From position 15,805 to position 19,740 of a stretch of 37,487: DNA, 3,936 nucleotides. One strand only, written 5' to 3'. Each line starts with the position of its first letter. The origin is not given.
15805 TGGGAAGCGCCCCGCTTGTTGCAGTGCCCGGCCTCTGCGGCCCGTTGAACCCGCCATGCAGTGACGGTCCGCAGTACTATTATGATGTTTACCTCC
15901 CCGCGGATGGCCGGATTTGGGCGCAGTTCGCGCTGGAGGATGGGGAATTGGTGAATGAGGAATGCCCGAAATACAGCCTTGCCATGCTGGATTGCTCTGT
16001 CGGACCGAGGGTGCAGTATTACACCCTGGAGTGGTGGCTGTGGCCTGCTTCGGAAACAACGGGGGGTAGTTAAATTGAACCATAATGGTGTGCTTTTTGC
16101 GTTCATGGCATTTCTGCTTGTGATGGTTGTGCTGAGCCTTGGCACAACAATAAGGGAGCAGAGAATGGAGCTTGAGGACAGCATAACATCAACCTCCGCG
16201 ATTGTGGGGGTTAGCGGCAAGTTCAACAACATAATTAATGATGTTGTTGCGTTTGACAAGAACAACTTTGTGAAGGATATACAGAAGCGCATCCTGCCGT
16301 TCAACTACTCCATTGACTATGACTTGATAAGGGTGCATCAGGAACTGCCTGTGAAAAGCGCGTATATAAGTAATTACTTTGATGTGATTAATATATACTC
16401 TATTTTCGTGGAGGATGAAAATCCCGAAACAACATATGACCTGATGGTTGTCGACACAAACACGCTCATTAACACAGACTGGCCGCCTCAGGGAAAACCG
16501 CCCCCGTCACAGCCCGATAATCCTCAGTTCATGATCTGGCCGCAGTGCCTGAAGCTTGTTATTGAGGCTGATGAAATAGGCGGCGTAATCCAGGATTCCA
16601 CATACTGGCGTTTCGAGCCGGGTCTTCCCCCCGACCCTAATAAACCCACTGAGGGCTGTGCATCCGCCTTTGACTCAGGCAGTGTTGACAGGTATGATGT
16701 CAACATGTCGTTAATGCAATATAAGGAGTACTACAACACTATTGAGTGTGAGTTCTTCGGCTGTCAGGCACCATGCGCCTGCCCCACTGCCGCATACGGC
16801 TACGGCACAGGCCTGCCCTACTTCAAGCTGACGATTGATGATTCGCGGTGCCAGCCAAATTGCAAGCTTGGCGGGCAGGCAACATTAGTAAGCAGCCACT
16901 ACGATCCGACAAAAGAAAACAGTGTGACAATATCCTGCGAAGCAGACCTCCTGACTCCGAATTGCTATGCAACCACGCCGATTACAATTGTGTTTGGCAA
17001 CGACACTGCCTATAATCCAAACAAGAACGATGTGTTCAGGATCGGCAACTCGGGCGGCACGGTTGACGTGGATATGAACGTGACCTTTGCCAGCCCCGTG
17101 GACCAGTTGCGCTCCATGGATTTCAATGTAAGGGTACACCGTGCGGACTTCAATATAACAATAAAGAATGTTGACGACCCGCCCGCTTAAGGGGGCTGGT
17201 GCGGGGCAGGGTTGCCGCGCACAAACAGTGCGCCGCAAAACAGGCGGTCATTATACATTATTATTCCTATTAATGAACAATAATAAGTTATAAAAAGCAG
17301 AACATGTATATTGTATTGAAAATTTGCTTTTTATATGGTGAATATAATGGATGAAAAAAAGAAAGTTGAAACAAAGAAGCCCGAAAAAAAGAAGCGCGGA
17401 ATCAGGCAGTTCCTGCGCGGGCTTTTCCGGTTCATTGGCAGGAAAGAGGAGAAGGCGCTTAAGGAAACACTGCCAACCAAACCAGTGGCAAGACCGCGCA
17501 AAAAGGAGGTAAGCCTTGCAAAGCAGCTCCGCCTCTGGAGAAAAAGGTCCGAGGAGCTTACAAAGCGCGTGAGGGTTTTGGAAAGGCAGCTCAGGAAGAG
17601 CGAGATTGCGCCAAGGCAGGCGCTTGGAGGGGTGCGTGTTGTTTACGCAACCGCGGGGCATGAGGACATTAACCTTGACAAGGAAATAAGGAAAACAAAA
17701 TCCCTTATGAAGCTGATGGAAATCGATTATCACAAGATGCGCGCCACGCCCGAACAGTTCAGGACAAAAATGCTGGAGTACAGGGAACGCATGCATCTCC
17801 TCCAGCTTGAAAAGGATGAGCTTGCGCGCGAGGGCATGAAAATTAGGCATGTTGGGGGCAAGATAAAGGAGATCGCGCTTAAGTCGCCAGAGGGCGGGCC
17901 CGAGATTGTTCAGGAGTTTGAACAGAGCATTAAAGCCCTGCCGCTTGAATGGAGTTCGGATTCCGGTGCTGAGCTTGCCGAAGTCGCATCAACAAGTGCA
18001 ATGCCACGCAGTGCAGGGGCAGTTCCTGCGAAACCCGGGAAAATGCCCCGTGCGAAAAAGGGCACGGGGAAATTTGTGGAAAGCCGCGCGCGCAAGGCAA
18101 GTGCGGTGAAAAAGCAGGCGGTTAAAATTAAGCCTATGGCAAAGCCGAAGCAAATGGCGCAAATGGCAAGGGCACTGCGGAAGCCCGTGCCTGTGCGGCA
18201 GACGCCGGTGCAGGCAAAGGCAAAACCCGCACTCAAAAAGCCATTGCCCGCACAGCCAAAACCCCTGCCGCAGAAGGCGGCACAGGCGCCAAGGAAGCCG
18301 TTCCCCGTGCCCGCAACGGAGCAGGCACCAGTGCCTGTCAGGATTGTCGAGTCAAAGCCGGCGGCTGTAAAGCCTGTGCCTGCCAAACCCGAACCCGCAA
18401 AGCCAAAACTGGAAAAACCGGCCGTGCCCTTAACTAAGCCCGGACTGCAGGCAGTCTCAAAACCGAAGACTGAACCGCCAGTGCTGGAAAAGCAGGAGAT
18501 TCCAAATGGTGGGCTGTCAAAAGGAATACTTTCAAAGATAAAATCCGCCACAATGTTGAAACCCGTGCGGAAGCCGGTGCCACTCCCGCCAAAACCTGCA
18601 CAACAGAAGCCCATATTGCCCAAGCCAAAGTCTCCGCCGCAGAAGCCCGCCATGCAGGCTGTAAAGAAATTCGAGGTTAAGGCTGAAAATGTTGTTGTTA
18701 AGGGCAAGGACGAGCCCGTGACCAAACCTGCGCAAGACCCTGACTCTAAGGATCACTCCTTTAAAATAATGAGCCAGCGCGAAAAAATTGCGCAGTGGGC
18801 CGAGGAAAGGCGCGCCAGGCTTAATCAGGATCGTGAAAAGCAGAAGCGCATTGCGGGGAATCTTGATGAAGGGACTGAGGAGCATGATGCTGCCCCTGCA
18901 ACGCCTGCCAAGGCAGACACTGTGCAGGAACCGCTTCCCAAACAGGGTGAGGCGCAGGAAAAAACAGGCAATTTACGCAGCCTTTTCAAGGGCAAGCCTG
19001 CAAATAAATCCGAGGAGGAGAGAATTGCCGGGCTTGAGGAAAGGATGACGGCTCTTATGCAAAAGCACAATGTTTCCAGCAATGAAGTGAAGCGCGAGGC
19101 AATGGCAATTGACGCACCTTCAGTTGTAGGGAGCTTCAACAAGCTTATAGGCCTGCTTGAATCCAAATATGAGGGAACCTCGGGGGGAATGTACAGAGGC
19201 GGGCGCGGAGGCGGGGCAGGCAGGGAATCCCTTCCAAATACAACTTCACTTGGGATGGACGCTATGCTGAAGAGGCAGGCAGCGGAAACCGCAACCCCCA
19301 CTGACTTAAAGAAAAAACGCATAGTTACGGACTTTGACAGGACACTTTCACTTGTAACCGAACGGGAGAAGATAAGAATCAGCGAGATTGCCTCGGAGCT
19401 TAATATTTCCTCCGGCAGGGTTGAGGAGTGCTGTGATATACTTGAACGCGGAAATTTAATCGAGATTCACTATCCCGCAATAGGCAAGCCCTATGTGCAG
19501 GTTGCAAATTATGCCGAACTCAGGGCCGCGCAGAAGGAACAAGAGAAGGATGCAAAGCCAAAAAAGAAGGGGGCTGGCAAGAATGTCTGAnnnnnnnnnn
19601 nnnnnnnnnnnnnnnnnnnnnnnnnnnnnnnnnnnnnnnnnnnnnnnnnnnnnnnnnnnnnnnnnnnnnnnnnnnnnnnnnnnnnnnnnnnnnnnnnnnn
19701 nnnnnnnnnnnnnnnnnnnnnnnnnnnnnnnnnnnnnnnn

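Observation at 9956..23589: Epd/Tad-like archaeal type IV pilus locus with six pilin-like genes and split platform genes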

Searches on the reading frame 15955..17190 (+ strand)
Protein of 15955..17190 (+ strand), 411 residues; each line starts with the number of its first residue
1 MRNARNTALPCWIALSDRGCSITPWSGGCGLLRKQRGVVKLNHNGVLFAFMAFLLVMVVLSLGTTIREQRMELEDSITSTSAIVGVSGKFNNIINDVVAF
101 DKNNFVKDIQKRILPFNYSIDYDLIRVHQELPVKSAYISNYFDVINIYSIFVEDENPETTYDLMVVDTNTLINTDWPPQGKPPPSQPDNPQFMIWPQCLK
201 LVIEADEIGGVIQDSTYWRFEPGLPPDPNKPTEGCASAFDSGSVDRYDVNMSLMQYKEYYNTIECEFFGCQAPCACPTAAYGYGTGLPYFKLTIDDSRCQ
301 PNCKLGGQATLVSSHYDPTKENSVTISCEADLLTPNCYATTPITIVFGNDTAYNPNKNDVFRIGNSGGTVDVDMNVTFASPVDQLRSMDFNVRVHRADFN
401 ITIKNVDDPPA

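Call 3: search_protein_families(library=pfam, proteins=[window:15955-17190:+], max_evalue=0.1)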
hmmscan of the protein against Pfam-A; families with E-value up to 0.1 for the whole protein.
window:15955-17190:+ (411 aa): 0 families

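Call 4: search_protein_families(library=ncbifam, proteins=[window:15955-17190:+], max_evalue=0.1)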
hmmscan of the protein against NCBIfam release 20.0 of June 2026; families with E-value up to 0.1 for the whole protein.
window:15955-17190:+ (411 aa): 0 families

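Call 31: search_protein_families(library=pfam, proteins=[window:16054-17190:+], max_evalue=10)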
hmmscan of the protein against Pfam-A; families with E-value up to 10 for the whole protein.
window:16054-17190:+ (378 aa): 0 families

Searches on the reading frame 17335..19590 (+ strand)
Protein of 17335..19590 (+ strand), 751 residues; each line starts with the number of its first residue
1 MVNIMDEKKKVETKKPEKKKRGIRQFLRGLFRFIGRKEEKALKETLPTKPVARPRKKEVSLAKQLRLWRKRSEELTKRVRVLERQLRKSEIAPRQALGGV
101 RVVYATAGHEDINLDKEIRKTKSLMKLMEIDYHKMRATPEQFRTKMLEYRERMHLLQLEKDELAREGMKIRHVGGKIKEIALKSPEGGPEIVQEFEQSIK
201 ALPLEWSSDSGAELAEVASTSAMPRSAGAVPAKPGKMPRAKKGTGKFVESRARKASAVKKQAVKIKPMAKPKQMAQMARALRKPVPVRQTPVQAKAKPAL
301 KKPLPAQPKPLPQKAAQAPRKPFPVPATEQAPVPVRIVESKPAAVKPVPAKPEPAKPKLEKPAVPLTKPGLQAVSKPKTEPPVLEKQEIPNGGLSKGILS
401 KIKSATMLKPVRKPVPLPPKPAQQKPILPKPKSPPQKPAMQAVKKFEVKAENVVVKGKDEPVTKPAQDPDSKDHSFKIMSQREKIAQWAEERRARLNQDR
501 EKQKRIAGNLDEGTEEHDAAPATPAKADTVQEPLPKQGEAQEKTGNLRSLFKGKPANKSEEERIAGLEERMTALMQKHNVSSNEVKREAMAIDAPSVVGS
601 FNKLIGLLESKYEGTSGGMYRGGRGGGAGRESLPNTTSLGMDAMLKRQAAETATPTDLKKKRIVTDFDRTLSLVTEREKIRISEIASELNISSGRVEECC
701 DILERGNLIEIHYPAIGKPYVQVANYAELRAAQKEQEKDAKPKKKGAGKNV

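Call 3: search_protein_families(library=pfam, proteins=[window:17335-19590:+], max_evalue=0.1)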
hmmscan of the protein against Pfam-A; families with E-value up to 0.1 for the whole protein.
window:17335-19590:+ (751 aa): 3 families
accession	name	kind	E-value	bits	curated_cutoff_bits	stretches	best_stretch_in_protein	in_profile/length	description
PF13412.12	HTH_24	-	0.031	14.3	21.9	1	671-710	9-48/48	Winged helix-turn-helix DNA-binding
PF01047.28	MarR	-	0.051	13.9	24.6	0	670-710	8-48/59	MarR family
PF04760.21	IF2_N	-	0.093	13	25.3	0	678-696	2-20/53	Translation initiation factor IF-2, N-terminal region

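Call 4: search_protein_families(library=ncbifam, proteins=[window:17335-19590:+], max_evalue=0.1)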
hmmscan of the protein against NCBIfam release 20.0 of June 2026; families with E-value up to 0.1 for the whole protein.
window:17335-19590:+ (751 aa): 1 family
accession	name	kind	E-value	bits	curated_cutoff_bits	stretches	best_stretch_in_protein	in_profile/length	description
NF040939.2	trans_reg_lrs14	equivalog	0.046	13.8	90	0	665-710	22-67/103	Lrs14 family HTH-type transcriptional regulator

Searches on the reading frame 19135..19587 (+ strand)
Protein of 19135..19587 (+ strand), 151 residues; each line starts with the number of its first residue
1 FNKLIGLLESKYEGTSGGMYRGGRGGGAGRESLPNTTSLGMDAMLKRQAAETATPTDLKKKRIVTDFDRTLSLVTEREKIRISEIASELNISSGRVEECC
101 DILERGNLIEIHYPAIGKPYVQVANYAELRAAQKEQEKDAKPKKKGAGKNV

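Call 53: search_solved_structures(query=window:19135-19587:+, max_evalue=10)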
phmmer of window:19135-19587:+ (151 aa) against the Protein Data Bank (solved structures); distinct sequences matched with E-value up to 10: 5.
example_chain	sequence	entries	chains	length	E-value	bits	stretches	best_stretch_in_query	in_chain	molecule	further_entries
9isw_A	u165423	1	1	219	0.04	17.1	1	74-111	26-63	Transcriptional regulator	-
5me0_Y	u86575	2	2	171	0.25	14.6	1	77-145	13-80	Translation initiation factor IF-3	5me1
1sfx_A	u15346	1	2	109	0.27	14.4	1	68-106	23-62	Conserved hypothetical protein AF2008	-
7u0u_A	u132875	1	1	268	0.84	12.9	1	3-69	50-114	Serine/threonine-protein phosphatase 2B catalytic subunit,AsfuA.00174.a.TQ11 + AsfuA.01011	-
1tif_A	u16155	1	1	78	0.92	12.7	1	77-141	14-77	TRANSLATION INITIATION FACTOR 3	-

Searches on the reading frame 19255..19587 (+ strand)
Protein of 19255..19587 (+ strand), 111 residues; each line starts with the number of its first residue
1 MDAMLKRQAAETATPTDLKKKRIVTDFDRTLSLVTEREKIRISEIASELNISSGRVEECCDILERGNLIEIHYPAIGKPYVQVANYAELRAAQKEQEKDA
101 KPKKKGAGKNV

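Call 58: search_solved_structures(query=A3, max_evalue=1)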
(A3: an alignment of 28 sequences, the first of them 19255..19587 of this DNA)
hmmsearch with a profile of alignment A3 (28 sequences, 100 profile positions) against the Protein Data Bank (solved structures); distinct sequences matched with E-value up to 1: 42.
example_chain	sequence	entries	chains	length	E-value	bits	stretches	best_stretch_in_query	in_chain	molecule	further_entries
1i1g_A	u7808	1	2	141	6.2e-05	25.8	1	29-69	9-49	TRANSCRIPTIONAL REGULATOR LRPA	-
9isw_A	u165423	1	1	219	0.0042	19.9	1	33-70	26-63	Transcriptional regulator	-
8q90_A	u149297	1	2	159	0.013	18.3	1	28-86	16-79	AsnC family transcriptional regulator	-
2p4w_A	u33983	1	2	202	0.014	18.2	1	41-69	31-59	Transcriptional regulatory protein arsR family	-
2efo_A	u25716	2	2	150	0.016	18.1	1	28-73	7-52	150aa long hypothetical transcriptional regulator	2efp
2e7w_A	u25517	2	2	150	0.017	18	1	28-72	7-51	150aa long hypothetical transcriptional regulator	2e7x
2pmh_A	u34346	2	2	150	0.017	18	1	28-72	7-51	150aa long hypothetical transcriptional regulator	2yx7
2efq_A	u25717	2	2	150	0.017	18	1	28-72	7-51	150aa long hypothetical transcriptional regulator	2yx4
1sfx_A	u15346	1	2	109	0.024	17.5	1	28-68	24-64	Conserved hypothetical protein AF2008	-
2efn_A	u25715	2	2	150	0.024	17.5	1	28-72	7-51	150aa long hypothetical transcriptional regulator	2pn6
1on2_A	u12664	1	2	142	0.03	17.2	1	27-66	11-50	Transcriptional regulator mntR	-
1mkm_A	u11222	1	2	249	0.032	17.1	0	32-68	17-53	IclR transcriptional regulator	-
3r60_A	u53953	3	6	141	0.033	17.1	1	27-66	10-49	Transcriptional regulator mntR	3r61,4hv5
5j6x_A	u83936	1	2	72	0.033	17.1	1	28-68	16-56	Z-DNA binding protein kinase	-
1on1_A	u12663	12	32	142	0.034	17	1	27-66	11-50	Transcriptional regulator mntR | HTH-type transcriptional regulator MntR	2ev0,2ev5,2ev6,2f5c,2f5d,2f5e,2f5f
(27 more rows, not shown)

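Call 59: search_protein_families(library=pfam, alignment_id=A3, max_evalue=0.01)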
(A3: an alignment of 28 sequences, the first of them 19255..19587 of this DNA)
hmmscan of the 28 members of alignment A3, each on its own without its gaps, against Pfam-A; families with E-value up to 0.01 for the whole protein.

A. member 1, window:19255-19587:+ (111 aa): 3 families
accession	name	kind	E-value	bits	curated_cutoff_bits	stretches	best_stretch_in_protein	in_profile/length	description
PF13412.12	HTH_24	-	0.0024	17.8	21.9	1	31-70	9-48/48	Winged helix-turn-helix DNA-binding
PF01047.28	MarR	-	0.0034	17.7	24.6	1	30-70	8-48/59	MarR family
PF14394.12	DUF4423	-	0.0045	17.3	30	1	37-86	34-81/165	Domain of unknown function (DUF4423)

B. families by the number of members that match (of 28 scanned): 26 families (the first 25 are shown)
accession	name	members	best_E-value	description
PF01978.25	TrmB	8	5.7e-05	Sugar-specific transcriptional regulator TrmB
PF13412.12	HTH_24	7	1.4e-08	Winged helix-turn-helix DNA-binding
PF25212.1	HVO_A0114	5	1.6e-06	HVO_A0114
PF01022.26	HTH_5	4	0.00012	Bacterial regulatory protein, arsR family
PF01047.28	MarR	4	0.00041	MarR family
PF09012.17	FeoC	3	0.00064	FeoC like transcriptional regulator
PF08280.17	HTH_Mga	2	8.6e-06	M protein trans-acting positive regulator (MGA) HTH domain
PF13404.12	HTH_AsnC-type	2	5e-05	AsnC-type helix-turn-helix domain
PF02002.24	TFIIE_alpha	2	6.4e-05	TFIIE alpha subunit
PF12840.13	HTH_20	2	0.00013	Helix-turn-helix domain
PF02319.26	E2F_TDP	2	0.00099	E2F/DP family winged-helix DNA-binding domain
PF13545.12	HTH_Crp_2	2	0.0026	Crp-like helix-turn-helix domain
PF01325.25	Fe_dep_repress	2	0.0081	Iron dependent repressor, N-terminal DNA binding domain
PF19187.6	HTH_PafC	1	0.00014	PafC helix-turn-helix domain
PF16878.10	SIX1_SD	1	0.00018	Transcriptional regulator, SIX1, N-terminal SD domain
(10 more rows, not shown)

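Call 90: find_homologous_proteins(query=A3, max_evalue=0.001)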
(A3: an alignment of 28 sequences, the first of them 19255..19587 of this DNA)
Query A3 (28 sequences) (111 aa, profile of the alignment): 4 proteins with E <= 0.001 among 1234 candidates.
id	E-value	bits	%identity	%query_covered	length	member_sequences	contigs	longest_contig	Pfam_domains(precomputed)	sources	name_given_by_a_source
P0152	7.6e-25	104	41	62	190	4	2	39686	-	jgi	-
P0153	1.4e-24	103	32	78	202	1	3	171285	-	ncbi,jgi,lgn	jgi:hypothetical protein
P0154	1.0e-17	81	36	68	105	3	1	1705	-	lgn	-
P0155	1.3e-17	81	38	64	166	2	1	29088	-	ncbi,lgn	-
